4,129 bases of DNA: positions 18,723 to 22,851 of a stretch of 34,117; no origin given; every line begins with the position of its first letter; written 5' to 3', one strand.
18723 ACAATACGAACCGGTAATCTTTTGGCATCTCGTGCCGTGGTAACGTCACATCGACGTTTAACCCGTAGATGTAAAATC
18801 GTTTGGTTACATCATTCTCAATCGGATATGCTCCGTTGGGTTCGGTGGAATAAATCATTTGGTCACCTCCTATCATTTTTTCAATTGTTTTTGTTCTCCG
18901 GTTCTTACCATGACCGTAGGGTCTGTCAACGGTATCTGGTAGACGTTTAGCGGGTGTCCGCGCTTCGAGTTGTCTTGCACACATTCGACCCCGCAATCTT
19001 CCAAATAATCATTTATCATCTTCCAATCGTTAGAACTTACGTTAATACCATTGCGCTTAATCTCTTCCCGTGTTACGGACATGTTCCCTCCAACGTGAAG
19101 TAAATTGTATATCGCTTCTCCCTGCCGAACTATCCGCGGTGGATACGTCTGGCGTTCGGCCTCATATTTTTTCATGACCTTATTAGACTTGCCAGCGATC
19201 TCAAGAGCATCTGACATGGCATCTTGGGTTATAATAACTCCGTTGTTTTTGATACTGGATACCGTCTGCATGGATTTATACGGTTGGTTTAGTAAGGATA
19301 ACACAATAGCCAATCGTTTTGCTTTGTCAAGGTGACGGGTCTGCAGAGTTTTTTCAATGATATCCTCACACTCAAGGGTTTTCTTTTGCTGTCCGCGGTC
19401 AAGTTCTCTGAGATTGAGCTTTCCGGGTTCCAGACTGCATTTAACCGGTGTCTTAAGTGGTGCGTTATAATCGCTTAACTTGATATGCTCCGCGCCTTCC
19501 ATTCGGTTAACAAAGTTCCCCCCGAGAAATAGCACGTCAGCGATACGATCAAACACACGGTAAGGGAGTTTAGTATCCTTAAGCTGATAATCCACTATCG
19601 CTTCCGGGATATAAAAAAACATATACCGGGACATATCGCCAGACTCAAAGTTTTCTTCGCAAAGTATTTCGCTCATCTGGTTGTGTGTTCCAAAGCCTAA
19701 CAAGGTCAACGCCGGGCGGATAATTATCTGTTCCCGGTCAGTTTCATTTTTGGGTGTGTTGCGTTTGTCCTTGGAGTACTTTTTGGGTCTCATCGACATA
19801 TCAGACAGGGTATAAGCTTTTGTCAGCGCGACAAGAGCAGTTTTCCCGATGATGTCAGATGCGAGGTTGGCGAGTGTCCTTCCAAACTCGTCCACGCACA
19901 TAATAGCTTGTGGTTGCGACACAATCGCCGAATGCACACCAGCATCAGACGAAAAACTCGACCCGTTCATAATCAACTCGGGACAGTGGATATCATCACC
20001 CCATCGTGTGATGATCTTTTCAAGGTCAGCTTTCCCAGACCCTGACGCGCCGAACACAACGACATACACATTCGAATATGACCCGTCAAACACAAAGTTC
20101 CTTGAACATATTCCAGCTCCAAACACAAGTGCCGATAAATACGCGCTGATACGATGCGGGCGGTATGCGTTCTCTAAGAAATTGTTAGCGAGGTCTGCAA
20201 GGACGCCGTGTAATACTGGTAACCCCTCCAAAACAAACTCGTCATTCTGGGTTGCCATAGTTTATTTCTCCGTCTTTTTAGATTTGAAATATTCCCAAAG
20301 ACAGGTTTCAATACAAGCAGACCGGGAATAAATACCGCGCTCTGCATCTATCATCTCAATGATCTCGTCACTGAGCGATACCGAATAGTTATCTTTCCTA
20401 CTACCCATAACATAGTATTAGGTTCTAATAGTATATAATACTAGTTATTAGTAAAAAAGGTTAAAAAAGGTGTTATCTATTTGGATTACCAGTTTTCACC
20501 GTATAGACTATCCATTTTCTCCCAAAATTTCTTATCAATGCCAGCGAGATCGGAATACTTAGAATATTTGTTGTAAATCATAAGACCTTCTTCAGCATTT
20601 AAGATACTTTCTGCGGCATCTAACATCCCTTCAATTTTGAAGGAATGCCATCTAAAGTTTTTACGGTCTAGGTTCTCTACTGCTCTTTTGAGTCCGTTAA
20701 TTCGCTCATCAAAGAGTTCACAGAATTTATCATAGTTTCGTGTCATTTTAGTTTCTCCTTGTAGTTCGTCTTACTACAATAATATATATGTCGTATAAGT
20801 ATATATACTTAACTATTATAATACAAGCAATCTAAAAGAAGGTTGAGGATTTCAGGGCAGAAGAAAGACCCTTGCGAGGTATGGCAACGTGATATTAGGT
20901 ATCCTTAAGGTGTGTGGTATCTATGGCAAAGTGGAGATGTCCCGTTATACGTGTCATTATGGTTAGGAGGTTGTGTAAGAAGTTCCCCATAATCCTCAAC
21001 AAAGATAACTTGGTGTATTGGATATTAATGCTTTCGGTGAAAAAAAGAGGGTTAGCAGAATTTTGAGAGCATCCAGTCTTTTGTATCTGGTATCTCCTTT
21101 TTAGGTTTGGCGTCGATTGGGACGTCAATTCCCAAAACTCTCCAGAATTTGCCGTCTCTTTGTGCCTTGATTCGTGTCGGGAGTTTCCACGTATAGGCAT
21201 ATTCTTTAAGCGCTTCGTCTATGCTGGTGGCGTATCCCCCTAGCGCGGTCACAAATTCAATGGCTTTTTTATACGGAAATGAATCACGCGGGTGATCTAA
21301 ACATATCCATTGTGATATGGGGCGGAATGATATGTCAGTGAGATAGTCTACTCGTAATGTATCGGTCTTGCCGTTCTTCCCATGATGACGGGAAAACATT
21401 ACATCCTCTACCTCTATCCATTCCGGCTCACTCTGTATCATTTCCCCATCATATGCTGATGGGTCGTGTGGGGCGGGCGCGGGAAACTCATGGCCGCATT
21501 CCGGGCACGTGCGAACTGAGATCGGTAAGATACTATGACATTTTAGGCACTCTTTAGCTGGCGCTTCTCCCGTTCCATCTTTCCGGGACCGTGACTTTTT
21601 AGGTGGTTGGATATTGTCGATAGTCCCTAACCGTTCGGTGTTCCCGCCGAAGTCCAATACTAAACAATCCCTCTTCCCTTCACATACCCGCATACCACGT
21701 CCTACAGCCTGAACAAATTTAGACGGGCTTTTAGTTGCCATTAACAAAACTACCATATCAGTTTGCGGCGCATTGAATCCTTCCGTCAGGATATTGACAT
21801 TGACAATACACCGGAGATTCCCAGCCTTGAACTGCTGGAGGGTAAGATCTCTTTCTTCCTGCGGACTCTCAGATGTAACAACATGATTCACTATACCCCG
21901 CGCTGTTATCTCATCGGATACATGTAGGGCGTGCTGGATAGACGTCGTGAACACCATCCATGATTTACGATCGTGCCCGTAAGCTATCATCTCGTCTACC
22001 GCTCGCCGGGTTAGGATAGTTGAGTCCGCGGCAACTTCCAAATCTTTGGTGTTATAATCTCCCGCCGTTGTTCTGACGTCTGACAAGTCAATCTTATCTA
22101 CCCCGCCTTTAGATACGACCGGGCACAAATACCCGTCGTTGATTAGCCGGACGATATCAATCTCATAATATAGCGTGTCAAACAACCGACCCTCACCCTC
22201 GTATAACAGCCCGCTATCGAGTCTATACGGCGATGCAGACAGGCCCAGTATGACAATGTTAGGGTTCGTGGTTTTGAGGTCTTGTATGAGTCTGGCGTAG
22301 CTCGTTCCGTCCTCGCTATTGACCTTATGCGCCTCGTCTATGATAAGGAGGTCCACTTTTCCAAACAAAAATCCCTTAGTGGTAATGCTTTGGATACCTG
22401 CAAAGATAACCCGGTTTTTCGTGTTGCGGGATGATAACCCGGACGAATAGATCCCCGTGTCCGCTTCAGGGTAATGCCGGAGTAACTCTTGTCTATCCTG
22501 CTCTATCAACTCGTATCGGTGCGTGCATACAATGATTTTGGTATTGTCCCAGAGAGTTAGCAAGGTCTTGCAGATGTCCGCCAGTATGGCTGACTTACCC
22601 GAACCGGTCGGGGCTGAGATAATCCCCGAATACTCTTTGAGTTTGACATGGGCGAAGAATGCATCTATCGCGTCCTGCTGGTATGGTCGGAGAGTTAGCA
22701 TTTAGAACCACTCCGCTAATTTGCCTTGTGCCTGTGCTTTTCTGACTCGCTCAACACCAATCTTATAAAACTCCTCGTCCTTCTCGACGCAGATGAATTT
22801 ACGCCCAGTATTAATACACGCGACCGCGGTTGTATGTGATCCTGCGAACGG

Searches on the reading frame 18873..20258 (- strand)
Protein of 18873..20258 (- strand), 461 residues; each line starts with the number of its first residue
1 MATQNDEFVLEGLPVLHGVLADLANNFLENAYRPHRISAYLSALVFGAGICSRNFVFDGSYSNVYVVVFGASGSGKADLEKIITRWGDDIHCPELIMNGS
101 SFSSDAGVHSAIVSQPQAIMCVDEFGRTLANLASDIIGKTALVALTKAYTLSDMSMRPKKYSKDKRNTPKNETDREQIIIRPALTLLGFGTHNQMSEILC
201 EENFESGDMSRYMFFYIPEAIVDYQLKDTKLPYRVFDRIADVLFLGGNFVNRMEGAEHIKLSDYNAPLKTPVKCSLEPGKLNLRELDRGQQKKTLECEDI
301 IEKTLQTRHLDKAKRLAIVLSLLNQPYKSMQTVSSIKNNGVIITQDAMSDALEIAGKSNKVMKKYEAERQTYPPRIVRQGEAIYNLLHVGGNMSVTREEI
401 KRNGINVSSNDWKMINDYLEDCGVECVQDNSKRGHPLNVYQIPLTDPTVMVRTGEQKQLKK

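Call 10: search_protein_families(library=phrogs, proteins=[window:18873-20258:-], max_evalue=0.001)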
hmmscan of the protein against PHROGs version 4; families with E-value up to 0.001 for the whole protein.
window:18873-20258:- (461 aa): 2 families
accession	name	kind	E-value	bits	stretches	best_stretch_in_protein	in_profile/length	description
phrog_3022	-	DNA, RNA and nucleotide metabolism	2e-31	110.2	1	11-244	353-591/788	DNA primase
phrog_10514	-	DNA, RNA and nucleotide metabolism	1.1e-12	48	1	58-219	386-538/750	DNA primase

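Call 18: find_related_loci(query=window:18873-20258:-, collection=viral_contigs, flank=10000)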
Query window:18873-20258:- (461 aa) in viral_contigs; peptide patterns used: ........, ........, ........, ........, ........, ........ (x = any residue, [..] = any of these).
13 stretches matched a pattern; 2 encode a relative of the query (tblastn E <= 1e-3); 2 distinct loci.
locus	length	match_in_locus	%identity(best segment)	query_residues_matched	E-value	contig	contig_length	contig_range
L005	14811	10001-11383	91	1-461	0e+0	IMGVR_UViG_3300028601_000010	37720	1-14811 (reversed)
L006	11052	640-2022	90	1-461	0e+0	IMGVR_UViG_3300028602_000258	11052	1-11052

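Call 27: search_protein_families(library=pfam, proteins=[window:18873-20258:-], max_evalue=0.01)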
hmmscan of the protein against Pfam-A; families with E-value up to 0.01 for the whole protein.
window:18873-20258:- (461 aa): 1 family
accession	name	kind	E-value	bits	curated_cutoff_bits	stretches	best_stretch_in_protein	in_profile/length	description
PF13148.11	DUF3987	-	1.8e-06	27.8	27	0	174-235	187-250/364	Protein of unknown function (DUF3987)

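Call 56: search_solved_structures(query=window:18873-20258:-, max_evalue=0.01)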
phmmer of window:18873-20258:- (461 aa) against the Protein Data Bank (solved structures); distinct sequences matched with E-value up to 0.01: 0.

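Call 57: search_protein_families(library=ncbifam, proteins=[window:18873-20258:-], max_evalue=0.01)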
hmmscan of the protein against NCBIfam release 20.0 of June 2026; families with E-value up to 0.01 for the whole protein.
window:18873-20258:- (461 aa): 0 families

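Call 75: find_homologous_proteins(query=window:18873-20258:-, max_evalue=0.00001)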
Query window:18873-20258:- (461 aa): 15 proteins with E <= 0.00001 among 8000 candidates.
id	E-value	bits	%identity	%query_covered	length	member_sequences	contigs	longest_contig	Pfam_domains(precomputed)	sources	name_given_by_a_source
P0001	0.0e+0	1012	96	100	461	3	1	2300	-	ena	-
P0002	3.9e-283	957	91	100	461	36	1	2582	PF13148.12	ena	-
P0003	5.9e-187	640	66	92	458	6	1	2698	PF13148.12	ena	-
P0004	2.3e-180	618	62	95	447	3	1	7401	-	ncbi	-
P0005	2.0e-176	605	61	95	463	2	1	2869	-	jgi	-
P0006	8.5e-176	603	62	95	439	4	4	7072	-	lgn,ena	-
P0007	3.2e-174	598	60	95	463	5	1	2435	-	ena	-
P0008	1.8e-102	362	59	62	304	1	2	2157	PF13148.12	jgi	-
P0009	9.0e-88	313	38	93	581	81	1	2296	PF13148.12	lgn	-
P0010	2.0e-87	312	39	90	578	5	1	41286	-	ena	-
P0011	3.4e-87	311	40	90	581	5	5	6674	-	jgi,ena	jgi:hypothetical protein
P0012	5.5e-71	258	38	95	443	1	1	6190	-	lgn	-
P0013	2.4e-65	239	35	94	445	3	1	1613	-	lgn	-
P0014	2.8e-44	170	35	74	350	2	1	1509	-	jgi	jgi:hypothetical protein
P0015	1.9e-35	141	33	70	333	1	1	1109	-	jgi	-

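Call 77: search_solved_structures(query=A3, max_evalue=1)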
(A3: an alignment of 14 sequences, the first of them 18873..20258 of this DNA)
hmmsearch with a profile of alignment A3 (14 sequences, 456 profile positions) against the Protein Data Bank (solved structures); distinct sequences matched with E-value up to 1: 9.
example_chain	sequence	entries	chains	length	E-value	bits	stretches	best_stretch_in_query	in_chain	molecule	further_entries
6c2u_A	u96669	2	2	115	0.13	14.1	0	65-87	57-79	phosphate-loop protein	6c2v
5gs7_A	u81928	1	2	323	0.18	13.5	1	223-300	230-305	Choloylglycine hydrolase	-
6a8q_A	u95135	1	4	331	0.19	13.5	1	223-300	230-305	Bile salt hydrolase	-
4wl3_A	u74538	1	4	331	0.19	13.5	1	223-300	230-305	Bile salt hydrolase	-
6a8t_A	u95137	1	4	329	0.47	12.2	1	223-300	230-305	Bile salt hydrolase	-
1oqa_A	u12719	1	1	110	0.65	11.8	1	85-120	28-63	Breast cancer type 1 susceptibility protein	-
6ikx_A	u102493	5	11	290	0.75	11.5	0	48-89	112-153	UTP--glucose-1-phosphate uridylyltransferase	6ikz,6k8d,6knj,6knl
6knj_A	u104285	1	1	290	0.75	11.5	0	48-89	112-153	UTP--glucose-1-phosphate uridylyltransferase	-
4bts_AF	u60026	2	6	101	0.95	11.2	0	381-427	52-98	EIF1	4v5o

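Call 78: search_protein_families(library=pfam, alignment_id=A3, max_evalue=0.01)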
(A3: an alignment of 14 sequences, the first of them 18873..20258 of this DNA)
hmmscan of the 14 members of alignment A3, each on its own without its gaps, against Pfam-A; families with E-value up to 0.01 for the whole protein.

A. member 1, window:18873-20258:- (461 aa): 1 family
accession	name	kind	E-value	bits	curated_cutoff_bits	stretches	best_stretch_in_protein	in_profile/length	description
PF13148.11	DUF3987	-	1.8e-06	27.8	27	0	174-235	187-250/364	Protein of unknown function (DUF3987)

B. families by the number of members that match (of 14 scanned): 1 family
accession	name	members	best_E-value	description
PF13148.11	DUF3987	11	2.2e-08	Protein of unknown function (DUF3987)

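Call 80: find_encoding_contigs(protein=P0010, flank=10000, max_places=4)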
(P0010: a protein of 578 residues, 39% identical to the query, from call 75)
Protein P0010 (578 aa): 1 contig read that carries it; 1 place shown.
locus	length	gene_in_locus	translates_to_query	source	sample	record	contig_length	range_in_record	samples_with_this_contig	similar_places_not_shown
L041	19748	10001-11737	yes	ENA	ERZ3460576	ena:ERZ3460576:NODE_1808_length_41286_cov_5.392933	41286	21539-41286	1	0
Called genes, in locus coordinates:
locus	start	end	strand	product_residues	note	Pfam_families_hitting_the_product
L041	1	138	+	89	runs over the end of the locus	-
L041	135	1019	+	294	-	-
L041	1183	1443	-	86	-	-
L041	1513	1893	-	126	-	-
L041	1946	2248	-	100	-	-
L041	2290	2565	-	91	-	-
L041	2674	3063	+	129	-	-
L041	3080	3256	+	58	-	-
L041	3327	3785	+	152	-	-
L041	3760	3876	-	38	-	-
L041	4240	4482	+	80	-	-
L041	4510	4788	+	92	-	-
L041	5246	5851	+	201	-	PF19570:DUF6088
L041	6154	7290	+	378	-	PF06325:PrmA (weak), PF05050:Methyltransf_21 (weak)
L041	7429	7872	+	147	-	-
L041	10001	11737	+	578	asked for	-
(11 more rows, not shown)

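Call 81: find_encoding_contigs(protein=P0004, flank=10000, max_places=4)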
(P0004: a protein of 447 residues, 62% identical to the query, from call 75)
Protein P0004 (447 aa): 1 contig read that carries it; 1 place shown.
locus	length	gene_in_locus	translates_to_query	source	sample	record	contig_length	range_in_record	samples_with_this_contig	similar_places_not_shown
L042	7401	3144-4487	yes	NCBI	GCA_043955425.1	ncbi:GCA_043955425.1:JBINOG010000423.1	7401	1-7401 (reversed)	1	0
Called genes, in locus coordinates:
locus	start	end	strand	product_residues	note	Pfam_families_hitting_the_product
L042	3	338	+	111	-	?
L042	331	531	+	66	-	-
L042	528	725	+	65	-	-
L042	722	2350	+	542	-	PF00270:DEAD, PF04851:ResIII, PF18766:SWI2_SNF2, PF00271:Helicase_C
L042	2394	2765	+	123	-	-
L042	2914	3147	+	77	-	-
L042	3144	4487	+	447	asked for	-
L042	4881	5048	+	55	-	-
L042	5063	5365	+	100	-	-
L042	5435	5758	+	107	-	-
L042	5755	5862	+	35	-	-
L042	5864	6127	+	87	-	-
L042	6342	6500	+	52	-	-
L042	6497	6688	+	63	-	-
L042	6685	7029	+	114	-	PF24608:PDDEXK_15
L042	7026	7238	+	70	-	-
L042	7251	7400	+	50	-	?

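Call 85: predict_structure(alignment_id=A3)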
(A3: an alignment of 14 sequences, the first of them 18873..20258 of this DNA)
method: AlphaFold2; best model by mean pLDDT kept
length: 461 residues; sequences in the alignment: 14
mean_pLDDT: 74.8   pTM: 0.71
mean pLDDT of the five models: 74.8, 74.6, 73.7, 70.9, 64.6
residues with pLDDT >= 90: 117; 70-90: 203; 50-70: 72; < 50: 69
segments of 3 or more residues with pLDDT < 50: 1-3, 135-182, 445-461
pLDDT, mean of each block of 10 residues (from residue 1): 70 94 94 89 93 76 76 77 92 81 57 67 72 47 39 29 34 35 71 76 75 83 78 92 85 69 59 90 90 88 87 91 94 92 96 93 75 82 82 80 86 87 79 66 52 27 27
secondary structure, 60 per line:
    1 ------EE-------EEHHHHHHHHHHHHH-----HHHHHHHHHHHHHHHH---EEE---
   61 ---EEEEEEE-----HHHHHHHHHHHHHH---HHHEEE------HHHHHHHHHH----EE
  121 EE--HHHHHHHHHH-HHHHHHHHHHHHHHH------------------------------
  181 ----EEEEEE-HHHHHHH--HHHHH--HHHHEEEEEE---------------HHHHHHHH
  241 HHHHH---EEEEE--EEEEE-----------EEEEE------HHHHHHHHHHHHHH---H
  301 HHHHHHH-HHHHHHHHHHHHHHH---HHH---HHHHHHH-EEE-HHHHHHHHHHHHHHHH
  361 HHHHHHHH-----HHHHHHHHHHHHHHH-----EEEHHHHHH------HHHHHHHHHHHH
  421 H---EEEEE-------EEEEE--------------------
elements in order: H18-30 H36-51 E55-57 E64-70 H76-89 E96-98 H105-114 E119-122 H125-134 H136-150 E185-190 H192-198 H201-205 H208-211 E212-217 H233-245 E249-253 E256-260 E272-276 H283-296 H300-307 H309-323 H333-339 E341-343 H345-368 H374-388 E394-396 H397-402 H409-421 E425-429 E437-441

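Call 87: fold_search(model_id=the predicted structure, library=pdb)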
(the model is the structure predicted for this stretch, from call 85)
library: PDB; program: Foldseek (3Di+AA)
matches with E <= 10: 972; with E <= 0.001: 27
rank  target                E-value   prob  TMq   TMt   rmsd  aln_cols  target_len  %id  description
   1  9gjw_A                6.8e-06  0.99  0.20  0.21  23.8       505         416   10  OCCM maturation intermediate stalled with an Arginine Finger mutation in Mcm2 (released 2025-03-05)
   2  8s0e_7                7.6e-06  1.00  0.35  0.43  18.9       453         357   11  H. sapiens OCCM bound to double stranded DNA (released 2024-10-02)
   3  8w7s_7                7.3e-05  1.00  0.38  0.29   7.5       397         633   12  Yeast replisome in state IV (released 2023-12-20)
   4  7tji_A                7.3e-05  0.97  0.22  0.21  23.6       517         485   11  S. cerevisiae ORC bound to 84 bp ARS1 DNA and Cdc6 (state 2) with flexible Orc6 N-terminal domain (released 2022-10-05)
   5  9gm5_A                7.7e-05  0.95  0.19  0.21  23.8       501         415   10  OCCM maturation intermediate stalled with an Arginine Finger mutation in Mcm5: Conformer 1 (released 2025-03-05)
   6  5v8f_4                1.2e-04  1.00  0.38  0.26  18.5       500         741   12  Structural basis of MCM2-7 replicative helicase loading by ORC-Cdc6 and Cdt1 (released 2017-05-10)
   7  7v3u_7                1.2e-04  1.00  0.37  0.26  11.6       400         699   12  Cryo-EM structure of MCM double hexamer with structured Mcm4-NSD (released 2022-04-13)
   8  8s0e_D                1.5e-04  1.00  0.25  0.27  19.7       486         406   12  H. sapiens OCCM bound to double stranded DNA (released 2024-10-02)
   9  5v8f_A                1.6e-04  0.91  0.19  0.20  23.6       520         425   10  Structural basis of MCM2-7 replicative helicase loading by ORC-Cdc6 and Cdt1 (released 2017-05-10)
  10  6wgg_A                1.9e-04  0.97  0.23  0.25  20.7       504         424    9  Atomic model of pre-insertion mutant OCCM-DNA complex(ORC-Cdc6-Cdt1-Mcm2-7 with Mcm6 WHD truncation) (released 2020-07-15)
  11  7pt6_7                2.0e-04  1.00  0.36  0.26  11.9       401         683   14  Structure of MCM2-7 DH complexed with Cdc7-Dbf4 in the presence of ATPgS, state III (released 2022-06-08)
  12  7jps_A                2.1e-04  0.99  0.20  0.24  18.5       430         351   10  ORC-DNA: Human Origin Recognition Complex (ORC) with DNA bound in the core (released 2020-09-09)
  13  6wgi_A                2.1e-04  0.97  0.23  0.25  20.7       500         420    9  Atomic model of the mutant OCCM (ORC-Cdc6-Cdt1-Mcm2-7 with Mcm6 WHD truncation) loaded on DNA at 10.5 A resolution (released 2020-07-15)
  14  8q67_F                2.6e-04  1.00  0.36  0.29  10.8       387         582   11  Crystal structure of a homohexameric MCM from M. acidophilum (released 2025-03-12)
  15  3d8b_B                2.6e-04  1.00  0.21  0.33  15.9       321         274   14  Crystal structure of human fidgetin-like protein 1 in complex with ADP (released 2008-08-26)
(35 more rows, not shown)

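Call 95: fold_search(model_id=the predicted structure, library=viral)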
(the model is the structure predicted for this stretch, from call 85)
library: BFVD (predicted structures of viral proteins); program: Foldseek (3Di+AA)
matches with E <= 10: 830; with E <= 0.001: 73
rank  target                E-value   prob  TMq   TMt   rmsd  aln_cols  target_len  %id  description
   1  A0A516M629            1.4e-18  1.00  0.60  0.41  10.5       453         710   17  (no name in the UniProt tables at hand)
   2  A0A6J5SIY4            1.4e-17  1.00  0.58  0.38  10.1       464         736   16  Archaeal primase DnaG/twinkle, TOPRIM domain [uncultured Caudovirales phage]
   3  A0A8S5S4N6            2.3e-17  1.00  0.59  0.38   9.6       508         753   17  NrS-1 polymerase-like HBD domain-containing protein [Siphoviridae sp. ctJ7x27]
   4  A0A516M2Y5            3.9e-17  1.00  0.57  0.34   9.9       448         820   16  (no name in the UniProt tables at hand)
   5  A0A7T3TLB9            7.1e-16  1.00  0.58  0.33   8.5       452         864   16  (no name in the UniProt tables at hand)
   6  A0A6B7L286            1.5e-15  1.00  0.57  0.36   8.2       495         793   17  (no name in the UniProt tables at hand)
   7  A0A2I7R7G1            6.1e-15  1.00  0.56  0.35  14.6       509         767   15  (no name in the UniProt tables at hand)
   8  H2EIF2                1.6e-14  1.00  0.55  0.34  12.7       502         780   16  Putative bifunctional DNA primase/polymerase [Brucella phage Pr]
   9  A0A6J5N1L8            7.6e-14  1.00  0.53  0.56  12.1       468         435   15  DUF3987 domain-containing protein [uncultured Caudovirales phage]
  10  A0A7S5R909            1.4e-13  1.00  0.55  0.34  10.4       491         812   15  (no name in the UniProt tables at hand)
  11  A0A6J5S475            2.2e-13  1.00  0.51  0.72   8.5       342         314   15  DUF3987 domain-containing protein (Fragment) [uncultured Caudovirales phage]
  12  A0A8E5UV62            2.6e-13  1.00  0.59  0.39   9.7       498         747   13  (no name in the UniProt tables at hand)
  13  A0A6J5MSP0            6.6e-13  1.00  0.52  0.34  11.5       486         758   10  Uncharacterized protein [uncultured Caudovirales phage]
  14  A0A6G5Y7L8            1.9e-11  1.00  0.53  0.45  16.8       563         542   12  (no name in the UniProt tables at hand)
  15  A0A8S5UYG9            1.9e-11  1.00  0.51  0.32  10.1       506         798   11  Uncharacterized protein [Siphoviridae sp. ctjKY6]
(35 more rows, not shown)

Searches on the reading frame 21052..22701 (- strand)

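Call 11: search_protein_families(library=phrogs, proteins=[window:21052-22701:-], max_evalue=0.001)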
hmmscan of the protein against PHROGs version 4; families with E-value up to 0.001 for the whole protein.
window:21052-22701:- (549 aa): 8 families
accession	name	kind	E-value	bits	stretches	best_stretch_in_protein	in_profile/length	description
phrog_16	-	DNA, RNA and nucleotide metabolism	5.7e-91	307.2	1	1-523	270-756/986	DNA helicase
phrog_62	-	DNA, RNA and nucleotide metabolism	1.9e-10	39.8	1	2-158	695-849/1881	DNA helicase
phrog_6819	-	DNA, RNA and nucleotide metabolism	3.2e-10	40.1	1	1-318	18-309/645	Holliday junction branch migration helicase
phrog_9690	-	DNA, RNA and nucleotide metabolism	4.1e-10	40.2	1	113-352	38-269/306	DNA helicase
phrog_16694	-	unknown function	2.9e-08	33.1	1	232-342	546-663/1010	-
phrog_16259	-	DNA, RNA and nucleotide metabolism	4e-08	33.9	1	2-130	116-239/330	DNA helicase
phrog_2488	-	DNA, RNA and nucleotide metabolism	2.2e-07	31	0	4-68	19-86/579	DNA helicase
phrog_2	-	head and packaging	0.0005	19.9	1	2-130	264-378/807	terminase large subunit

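Call 27: search_protein_families(library=pfam, proteins=[window:21052-22701:-], max_evalue=0.01)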
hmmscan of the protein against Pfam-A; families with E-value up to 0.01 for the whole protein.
window:21052-22701:- (549 aa): 10 families
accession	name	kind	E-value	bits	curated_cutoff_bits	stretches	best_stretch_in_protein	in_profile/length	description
PF04851.21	ResIII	-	5.1e-25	88.7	22.5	1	2-160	2-164/164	Type III restriction enzyme, res subunit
PF00271.37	Helicase_C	-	1e-15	58.4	23.5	1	235-339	6-109/110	Helicase conserved C-terminal domain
PF00270.35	DEAD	-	2e-12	47.6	26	1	5-158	1-160/167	DEAD/DEAH box helicase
PF18766.7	SWI2_SNF2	-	3.1e-10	40.5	26.7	1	7-208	1-201/221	SWI2/SNF2 ATPase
PF13401.12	AAA_22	-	1.4e-05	25.9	27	1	23-153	5-122/130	AAA domain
PF10571.15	UPF0547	-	1.4e-05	25.6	29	1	383-407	1-25/26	Uncharacterised protein family UPF0547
PF00004.35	AAA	-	0.0024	18.8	21.2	0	28-166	3-119/131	ATPase family associated with various cellular activities (AAA)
PF13245.12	AAA_19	-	0.0035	18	25.1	0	21-153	9-124/134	AAA domain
PF05127.21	NAT10_TcmA_helicase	-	0.0039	17.5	22.7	1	27-128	1-102/176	RNA cytidine acetyltransferase NAT10/TcmA, helicase domain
PF12773.13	DZR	-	0.0077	16.8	27.3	0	382-403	24-45/45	Double zinc ribbon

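Call 57: search_protein_families(library=ncbifam, proteins=[window:21052-22701:-], max_evalue=0.01)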
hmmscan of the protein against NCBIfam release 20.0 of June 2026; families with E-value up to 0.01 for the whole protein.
window:21052-22701:- (549 aa): 22 families
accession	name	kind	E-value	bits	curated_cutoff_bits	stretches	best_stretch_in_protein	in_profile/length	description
NF053632.1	heli_RadD_YejH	equivalog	5.8e-86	289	720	1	3-358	2-361/573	DNA repair helicase RadD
TIGR04095.1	dnd_restrict_1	equivalog_domain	1.1e-18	67.5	600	2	229-351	272-395/451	DNA phosphorothioation system restriction enzyme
NF046051.1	restrict_EcoAI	equivalog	1.3e-17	63.6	550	1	4-357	158-534/768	EcoAI/FtnUII family type I restriction enzme subunit R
NF010337.0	PRK13766.1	equivalog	3e-10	38.9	610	1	243-347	364-476/781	Hef nuclease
NF045503.1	repair_heli_XPB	equivalog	1.6e-09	36.9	610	1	2-107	182-281/548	DNA repair helicase XPB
TIGR04121.1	DEXH_lig_assoc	equivalog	1.1e-08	33.3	850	0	281-337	288-344/804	ligase-associated DNA damage response DEXH box helicase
NF003673.1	PRK05298.1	equivalog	2.4e-08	32.8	743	1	244-343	442-546/653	excinuclease ABC subunit UvrB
NF008744.0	PRK11776.1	equivalog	9.9e-08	31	524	1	239-341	236-338/460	ATP-dependent RNA helicase DbpA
TIGR00631.1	uvrb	equivalog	3.8e-07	28.7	750.1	1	244-343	442-546/658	excinuclease ABC subunit UvrB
NF008521.0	PRK11448.1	equivalog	1.2e-06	26.8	729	0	2-126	412-551/1123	type I restriction-modification system endonuclease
NF007882.0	PRK10590.1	equivalog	6.6e-06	25.3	743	1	233-339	234-339/456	ATP-dependent RNA helicase RhlE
NF010338.0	PRK13767.1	equivalog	1e-05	24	849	1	281-336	327-382/877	ATP-dependent helicase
NF053711.1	RNA_heli_RhlE1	exception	3.3e-05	22.8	750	1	247-364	246-362/434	RNA helicase RhlE1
TIGR00614.1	recQ_fam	subfamily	0.00012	21.1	219.8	0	205-339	185-320/470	RecQ family ATP-dependent DNA helicase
NF042913.1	CyRepA1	equivalog_domain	0.00025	20.1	200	1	27-127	6-97/595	plasmid replication protein, CyRepA1 family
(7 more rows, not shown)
